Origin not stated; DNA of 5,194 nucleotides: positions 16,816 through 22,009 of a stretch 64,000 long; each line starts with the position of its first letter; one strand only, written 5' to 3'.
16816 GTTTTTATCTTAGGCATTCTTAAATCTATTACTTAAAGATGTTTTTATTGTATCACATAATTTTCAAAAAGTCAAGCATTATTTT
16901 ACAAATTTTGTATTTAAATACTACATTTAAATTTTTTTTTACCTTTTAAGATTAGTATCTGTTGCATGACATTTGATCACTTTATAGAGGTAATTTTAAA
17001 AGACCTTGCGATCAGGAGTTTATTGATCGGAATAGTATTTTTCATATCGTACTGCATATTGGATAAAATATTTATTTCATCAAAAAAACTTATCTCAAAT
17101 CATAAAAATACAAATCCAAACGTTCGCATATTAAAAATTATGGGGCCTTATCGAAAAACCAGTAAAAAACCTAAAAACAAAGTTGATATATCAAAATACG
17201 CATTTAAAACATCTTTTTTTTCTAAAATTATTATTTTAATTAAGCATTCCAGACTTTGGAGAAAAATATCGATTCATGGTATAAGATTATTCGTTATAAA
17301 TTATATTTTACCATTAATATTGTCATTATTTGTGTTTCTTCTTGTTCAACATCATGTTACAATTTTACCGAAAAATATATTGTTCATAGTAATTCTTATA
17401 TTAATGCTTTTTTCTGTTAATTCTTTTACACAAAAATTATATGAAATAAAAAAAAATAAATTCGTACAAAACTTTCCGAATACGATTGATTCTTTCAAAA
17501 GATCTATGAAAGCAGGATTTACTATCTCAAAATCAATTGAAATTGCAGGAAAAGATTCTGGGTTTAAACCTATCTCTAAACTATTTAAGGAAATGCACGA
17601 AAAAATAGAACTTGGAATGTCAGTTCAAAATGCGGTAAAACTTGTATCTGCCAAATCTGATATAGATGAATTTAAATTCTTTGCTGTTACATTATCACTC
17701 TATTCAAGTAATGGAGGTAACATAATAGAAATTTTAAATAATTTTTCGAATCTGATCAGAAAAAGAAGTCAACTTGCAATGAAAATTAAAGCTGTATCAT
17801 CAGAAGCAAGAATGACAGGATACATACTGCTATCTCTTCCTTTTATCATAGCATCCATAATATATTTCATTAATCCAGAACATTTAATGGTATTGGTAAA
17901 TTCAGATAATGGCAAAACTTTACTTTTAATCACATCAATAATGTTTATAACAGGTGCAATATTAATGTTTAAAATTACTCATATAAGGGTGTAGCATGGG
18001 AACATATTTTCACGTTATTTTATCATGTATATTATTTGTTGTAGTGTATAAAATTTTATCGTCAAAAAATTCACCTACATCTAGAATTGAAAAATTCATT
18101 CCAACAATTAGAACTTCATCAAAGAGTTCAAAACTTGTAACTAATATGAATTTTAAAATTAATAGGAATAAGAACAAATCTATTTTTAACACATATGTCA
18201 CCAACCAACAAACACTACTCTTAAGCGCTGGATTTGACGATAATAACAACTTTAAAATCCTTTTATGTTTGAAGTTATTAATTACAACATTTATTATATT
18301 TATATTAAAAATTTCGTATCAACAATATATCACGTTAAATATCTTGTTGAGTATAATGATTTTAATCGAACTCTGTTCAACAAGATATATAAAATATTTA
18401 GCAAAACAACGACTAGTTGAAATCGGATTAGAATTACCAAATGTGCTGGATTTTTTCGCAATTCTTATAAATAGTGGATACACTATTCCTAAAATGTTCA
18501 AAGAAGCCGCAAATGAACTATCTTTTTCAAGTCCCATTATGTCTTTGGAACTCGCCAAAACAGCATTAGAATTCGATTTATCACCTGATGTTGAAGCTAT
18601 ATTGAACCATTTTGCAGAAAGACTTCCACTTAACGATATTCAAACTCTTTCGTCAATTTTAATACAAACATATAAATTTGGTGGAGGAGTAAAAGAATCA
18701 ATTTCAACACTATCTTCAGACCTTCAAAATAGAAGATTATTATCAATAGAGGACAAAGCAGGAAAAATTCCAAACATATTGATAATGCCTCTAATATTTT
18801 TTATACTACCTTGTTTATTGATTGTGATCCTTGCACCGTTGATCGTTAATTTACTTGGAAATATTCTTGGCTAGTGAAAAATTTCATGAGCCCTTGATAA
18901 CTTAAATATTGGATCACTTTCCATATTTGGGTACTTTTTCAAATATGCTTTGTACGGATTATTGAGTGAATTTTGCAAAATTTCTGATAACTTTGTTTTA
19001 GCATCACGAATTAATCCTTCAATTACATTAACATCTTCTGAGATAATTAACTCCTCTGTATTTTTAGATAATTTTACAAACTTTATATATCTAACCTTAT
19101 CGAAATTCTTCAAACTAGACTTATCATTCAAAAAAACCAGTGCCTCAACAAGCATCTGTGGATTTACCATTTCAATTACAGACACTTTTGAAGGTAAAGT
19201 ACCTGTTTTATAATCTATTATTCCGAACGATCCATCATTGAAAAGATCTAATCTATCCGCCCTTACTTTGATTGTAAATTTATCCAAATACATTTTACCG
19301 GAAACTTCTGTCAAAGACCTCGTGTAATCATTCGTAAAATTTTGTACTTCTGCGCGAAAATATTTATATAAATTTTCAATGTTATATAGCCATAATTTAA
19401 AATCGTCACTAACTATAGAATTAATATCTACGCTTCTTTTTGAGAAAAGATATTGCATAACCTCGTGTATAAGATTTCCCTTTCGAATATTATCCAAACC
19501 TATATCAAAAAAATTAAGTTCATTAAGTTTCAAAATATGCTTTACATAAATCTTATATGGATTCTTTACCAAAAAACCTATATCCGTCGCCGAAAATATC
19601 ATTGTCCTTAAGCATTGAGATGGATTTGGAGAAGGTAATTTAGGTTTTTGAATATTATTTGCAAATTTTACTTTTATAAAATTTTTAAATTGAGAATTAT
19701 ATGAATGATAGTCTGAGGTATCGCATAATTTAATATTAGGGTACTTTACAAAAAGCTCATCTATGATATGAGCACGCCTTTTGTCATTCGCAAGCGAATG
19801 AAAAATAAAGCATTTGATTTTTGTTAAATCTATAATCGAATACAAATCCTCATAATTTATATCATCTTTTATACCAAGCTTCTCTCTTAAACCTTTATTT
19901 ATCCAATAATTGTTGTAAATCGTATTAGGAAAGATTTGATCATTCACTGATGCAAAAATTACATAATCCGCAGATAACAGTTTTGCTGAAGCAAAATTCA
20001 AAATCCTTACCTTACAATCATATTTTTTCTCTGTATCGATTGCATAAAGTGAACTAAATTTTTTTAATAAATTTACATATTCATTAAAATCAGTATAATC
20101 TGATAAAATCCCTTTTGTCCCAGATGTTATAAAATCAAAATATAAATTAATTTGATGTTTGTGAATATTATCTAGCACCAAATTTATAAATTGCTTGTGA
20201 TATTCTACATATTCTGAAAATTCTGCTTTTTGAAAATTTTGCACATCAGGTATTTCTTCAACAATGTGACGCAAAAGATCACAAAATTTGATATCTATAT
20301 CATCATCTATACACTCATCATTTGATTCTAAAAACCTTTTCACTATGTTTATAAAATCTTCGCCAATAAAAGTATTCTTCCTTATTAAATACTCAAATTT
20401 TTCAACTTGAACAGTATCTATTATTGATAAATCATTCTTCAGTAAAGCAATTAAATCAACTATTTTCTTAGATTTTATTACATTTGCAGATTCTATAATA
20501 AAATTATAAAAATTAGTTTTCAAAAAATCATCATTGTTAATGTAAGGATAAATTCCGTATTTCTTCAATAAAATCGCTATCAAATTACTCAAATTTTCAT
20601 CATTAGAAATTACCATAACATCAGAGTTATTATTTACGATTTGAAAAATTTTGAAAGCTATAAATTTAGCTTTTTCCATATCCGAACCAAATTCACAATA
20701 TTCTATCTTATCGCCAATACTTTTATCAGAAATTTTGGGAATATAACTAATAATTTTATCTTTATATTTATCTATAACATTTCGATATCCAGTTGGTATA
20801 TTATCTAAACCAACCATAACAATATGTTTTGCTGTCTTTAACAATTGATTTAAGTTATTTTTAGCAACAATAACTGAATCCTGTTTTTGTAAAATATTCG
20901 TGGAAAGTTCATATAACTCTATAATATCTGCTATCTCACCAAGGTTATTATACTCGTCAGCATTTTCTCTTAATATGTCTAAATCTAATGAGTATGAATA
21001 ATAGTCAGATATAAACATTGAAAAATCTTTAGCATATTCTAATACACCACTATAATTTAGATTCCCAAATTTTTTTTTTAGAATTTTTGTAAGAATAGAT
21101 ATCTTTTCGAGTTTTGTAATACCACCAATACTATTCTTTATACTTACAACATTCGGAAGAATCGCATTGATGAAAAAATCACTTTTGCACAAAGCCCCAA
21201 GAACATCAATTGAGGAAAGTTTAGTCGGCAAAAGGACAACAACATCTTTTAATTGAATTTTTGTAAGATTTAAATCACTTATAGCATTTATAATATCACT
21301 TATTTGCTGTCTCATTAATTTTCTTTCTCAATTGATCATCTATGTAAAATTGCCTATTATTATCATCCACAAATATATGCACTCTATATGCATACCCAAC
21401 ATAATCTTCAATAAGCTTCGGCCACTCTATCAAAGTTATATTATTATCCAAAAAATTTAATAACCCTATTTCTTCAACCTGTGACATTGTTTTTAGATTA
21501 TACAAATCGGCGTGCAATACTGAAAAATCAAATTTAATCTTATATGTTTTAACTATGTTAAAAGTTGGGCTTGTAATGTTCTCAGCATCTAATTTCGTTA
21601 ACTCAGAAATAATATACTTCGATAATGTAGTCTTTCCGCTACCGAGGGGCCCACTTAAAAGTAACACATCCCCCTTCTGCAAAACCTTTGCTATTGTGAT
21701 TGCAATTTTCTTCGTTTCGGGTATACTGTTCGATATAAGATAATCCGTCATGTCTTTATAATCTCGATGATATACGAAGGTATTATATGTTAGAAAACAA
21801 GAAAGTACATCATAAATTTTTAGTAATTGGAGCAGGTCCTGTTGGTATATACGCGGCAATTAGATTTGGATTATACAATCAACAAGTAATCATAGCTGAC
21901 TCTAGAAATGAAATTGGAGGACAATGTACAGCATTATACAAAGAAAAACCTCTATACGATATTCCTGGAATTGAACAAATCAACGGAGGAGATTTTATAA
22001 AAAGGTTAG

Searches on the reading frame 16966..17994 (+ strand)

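Call 17: search_protein_families(library=pfam, proteins=[window:16966-17994:+], max_evalue=0.001)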
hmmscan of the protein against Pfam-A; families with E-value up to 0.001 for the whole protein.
window:16966-17994:+ (342 aa): 1 family
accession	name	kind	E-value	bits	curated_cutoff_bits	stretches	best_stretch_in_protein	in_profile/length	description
PF00482.28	T2SSF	-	1.3e-17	64.3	25.2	1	177-300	5-124/125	Type II secretion system (T2SS), protein F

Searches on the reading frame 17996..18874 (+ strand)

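Call 17: search_protein_families(library=pfam, proteins=[window:17996-18874:+], max_evalue=0.001)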
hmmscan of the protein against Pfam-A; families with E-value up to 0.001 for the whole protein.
window:17996-18874:+ (292 aa): 1 family
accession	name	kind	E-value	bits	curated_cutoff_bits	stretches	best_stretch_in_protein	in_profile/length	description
PF00482.28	T2SSF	-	4.1e-11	43.4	25.2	1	151-279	2-124/125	Type II secretion system (T2SS), protein F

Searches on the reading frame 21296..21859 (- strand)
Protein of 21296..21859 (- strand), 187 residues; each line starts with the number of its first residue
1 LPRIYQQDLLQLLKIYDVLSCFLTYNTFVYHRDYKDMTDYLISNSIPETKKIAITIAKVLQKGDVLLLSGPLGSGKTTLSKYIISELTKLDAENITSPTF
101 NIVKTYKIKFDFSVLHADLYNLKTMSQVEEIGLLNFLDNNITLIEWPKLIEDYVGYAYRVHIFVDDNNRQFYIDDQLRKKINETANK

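Call 17: search_protein_families(library=pfam, proteins=[window:21296-21859:-], max_evalue=0.001)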
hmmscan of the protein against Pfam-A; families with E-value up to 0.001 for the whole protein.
window:21296-21859:- (187 aa): 6 families
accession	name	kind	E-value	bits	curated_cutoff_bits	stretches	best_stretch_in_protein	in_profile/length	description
PF02367.23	TsaE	-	8.8e-30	103.7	26.6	1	45-166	3-120/128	Threonylcarbamoyl adenosine biosynthesis protein TsaE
PF20720.3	nSTAND3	-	2.7e-05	24.4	27.2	1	55-91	9-45/155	Novel STAND NTPase 3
PF24883.2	NPHP3_N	-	0.00013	22.6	24.8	1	62-90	21-49/164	Nephrocystin 3, N-terminal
PF05496.18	RuvB_N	-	0.00019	21.6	27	1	36-97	5-66/159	Holliday junction DNA helicase RuvB P-loop domain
PF00005.33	ABC_tran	-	0.00068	20.7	25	1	60-98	8-45/137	ABC transporter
PF13173.12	AAA_14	-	0.00082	19.8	27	0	64-164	3-95/129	AAA domain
